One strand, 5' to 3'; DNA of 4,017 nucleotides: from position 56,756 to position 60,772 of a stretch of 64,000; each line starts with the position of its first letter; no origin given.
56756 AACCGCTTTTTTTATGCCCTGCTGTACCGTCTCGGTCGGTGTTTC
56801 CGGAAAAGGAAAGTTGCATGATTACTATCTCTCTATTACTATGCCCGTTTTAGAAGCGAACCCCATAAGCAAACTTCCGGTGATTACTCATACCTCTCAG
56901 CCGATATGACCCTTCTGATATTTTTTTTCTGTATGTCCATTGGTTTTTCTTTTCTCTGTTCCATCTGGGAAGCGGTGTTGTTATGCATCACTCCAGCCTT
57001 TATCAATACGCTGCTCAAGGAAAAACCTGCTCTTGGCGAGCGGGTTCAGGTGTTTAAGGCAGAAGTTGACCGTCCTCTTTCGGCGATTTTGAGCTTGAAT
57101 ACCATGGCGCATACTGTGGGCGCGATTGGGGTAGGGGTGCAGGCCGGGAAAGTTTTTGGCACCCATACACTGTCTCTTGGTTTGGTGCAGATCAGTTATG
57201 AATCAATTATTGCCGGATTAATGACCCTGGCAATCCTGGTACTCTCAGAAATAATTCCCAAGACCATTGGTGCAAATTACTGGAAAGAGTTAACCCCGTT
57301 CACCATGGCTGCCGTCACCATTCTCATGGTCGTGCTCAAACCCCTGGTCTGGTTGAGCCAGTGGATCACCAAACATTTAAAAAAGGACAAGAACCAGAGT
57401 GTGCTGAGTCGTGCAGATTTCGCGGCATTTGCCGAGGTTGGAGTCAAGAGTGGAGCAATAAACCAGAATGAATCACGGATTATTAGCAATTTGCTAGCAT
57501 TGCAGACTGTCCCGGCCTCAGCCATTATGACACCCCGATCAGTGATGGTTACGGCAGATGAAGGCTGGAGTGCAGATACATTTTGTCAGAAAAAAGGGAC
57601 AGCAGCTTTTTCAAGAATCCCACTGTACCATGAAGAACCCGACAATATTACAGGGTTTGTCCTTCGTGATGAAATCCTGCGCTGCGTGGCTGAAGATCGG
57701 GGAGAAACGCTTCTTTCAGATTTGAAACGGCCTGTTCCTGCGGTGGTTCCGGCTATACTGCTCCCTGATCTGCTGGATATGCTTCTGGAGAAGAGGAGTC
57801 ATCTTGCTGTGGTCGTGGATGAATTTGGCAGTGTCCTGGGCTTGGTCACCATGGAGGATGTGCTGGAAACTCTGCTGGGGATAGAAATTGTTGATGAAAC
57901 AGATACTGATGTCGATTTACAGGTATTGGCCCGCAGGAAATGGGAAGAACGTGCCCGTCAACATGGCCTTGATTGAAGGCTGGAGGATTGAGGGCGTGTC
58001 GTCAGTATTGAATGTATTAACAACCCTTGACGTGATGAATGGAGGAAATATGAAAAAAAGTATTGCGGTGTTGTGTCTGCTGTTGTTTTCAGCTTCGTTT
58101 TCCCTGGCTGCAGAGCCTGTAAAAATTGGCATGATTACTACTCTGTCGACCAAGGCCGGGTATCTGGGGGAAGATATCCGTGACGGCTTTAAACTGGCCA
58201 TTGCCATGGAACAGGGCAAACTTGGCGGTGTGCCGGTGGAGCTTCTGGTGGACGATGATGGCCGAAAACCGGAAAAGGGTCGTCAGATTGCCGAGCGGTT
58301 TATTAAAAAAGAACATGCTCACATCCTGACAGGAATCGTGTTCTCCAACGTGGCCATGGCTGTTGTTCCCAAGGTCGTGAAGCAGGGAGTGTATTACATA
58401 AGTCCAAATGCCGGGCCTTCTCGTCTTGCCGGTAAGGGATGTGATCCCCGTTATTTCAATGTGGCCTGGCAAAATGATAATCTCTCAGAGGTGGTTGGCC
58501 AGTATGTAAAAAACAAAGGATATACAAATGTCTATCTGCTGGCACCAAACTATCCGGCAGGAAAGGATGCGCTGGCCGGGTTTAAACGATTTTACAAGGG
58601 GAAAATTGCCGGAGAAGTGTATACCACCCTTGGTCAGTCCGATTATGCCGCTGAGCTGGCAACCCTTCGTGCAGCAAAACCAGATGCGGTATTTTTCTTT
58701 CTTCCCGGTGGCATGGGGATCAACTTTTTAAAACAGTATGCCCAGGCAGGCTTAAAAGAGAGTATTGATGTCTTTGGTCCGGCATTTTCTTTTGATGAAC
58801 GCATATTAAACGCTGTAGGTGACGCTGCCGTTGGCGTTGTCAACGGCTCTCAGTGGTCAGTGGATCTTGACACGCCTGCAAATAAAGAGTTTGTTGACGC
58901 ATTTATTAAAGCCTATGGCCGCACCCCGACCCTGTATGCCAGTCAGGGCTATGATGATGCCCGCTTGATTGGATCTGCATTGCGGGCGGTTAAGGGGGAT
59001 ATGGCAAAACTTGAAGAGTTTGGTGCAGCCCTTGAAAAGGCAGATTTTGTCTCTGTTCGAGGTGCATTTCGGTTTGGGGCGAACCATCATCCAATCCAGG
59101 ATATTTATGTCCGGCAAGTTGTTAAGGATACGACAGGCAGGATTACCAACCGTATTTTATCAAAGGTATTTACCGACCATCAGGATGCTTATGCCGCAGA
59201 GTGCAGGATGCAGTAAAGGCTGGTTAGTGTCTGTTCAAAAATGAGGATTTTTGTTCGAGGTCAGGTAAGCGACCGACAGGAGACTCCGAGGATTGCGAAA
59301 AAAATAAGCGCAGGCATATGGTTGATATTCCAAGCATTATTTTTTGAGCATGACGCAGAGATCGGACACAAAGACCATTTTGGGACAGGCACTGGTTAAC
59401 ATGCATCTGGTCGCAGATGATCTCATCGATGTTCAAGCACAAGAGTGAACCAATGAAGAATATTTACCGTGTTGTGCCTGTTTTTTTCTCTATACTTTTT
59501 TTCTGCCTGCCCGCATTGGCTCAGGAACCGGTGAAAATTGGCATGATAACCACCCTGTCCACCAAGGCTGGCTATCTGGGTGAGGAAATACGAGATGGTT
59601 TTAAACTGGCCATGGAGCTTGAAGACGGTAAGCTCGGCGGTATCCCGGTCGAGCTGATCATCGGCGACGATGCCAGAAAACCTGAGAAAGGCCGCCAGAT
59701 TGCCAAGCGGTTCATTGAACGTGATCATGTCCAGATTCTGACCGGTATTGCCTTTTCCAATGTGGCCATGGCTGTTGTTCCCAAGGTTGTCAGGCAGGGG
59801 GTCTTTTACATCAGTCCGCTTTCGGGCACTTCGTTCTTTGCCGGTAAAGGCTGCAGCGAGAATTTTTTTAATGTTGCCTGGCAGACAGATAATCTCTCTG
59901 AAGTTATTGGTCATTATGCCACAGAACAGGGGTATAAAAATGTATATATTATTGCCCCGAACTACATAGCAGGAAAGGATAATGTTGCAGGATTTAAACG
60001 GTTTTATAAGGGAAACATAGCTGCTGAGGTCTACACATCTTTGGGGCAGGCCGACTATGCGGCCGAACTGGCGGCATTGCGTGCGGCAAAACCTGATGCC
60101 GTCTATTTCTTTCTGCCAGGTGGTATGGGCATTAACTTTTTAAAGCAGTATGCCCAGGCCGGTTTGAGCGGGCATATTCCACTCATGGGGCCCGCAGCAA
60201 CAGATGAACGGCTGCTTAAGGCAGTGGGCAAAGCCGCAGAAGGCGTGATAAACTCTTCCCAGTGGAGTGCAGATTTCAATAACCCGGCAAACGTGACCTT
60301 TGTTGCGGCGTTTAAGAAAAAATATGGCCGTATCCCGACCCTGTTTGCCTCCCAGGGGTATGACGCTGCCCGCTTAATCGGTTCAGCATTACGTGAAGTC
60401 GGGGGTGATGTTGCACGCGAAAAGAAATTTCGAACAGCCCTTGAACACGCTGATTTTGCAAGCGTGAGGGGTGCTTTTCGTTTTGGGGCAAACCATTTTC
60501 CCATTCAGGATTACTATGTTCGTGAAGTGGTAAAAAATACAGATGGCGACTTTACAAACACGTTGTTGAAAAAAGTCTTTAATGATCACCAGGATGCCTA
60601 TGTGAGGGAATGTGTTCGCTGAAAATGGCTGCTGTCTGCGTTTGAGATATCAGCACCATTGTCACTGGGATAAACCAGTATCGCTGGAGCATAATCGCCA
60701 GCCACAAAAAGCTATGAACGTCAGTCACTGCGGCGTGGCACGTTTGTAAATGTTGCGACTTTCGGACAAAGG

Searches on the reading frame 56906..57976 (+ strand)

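Call 95: search_protein_families(library=pfam, proteins=[window:56906-57976:+], max_evalue=0.00001)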
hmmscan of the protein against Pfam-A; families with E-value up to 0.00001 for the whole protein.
window:56906-57976:+ (356 aa): 2 families
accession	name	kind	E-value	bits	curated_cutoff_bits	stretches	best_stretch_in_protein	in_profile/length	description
PF01595.25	CNNM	-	1.9e-23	83.5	28.4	1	8-189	3-181/181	Cyclin M transmembrane N-terminal domain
PF00571.33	CBS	-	1.7e-10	41.5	24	1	272-324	3-56/57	CBS domain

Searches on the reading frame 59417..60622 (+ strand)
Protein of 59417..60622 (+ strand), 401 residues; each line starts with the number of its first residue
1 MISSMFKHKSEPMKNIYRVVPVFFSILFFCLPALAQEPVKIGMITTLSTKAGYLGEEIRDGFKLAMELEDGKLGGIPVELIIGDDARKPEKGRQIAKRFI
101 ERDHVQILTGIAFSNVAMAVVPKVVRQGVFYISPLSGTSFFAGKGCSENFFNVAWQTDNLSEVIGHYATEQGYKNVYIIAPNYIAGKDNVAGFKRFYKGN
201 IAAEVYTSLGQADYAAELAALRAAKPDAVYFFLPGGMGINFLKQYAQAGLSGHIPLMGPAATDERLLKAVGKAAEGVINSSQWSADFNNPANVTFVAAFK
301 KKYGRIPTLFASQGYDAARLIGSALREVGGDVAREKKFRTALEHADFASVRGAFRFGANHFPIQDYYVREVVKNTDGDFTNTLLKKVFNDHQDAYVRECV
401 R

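Call 95: search_protein_families(library=pfam, proteins=[window:59417-60622:+], max_evalue=0.00001)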
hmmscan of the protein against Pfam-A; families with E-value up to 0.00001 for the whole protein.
window:59417-60622:+ (401 aa): 3 families
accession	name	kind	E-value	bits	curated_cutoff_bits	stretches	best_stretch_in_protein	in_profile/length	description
PF13458.12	Peripla_BP_6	-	5e-84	283.3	31.7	1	38-374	1-341/343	Periplasmic binding protein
PF13433.12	Peripla_BP_5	-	5.8e-23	82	27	1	39-379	1-342/363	Periplasmic binding protein domain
PF01094.35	ANF_receptor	-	4.1e-11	43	25.4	1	71-369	18-348/353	Receptor family ligand binding region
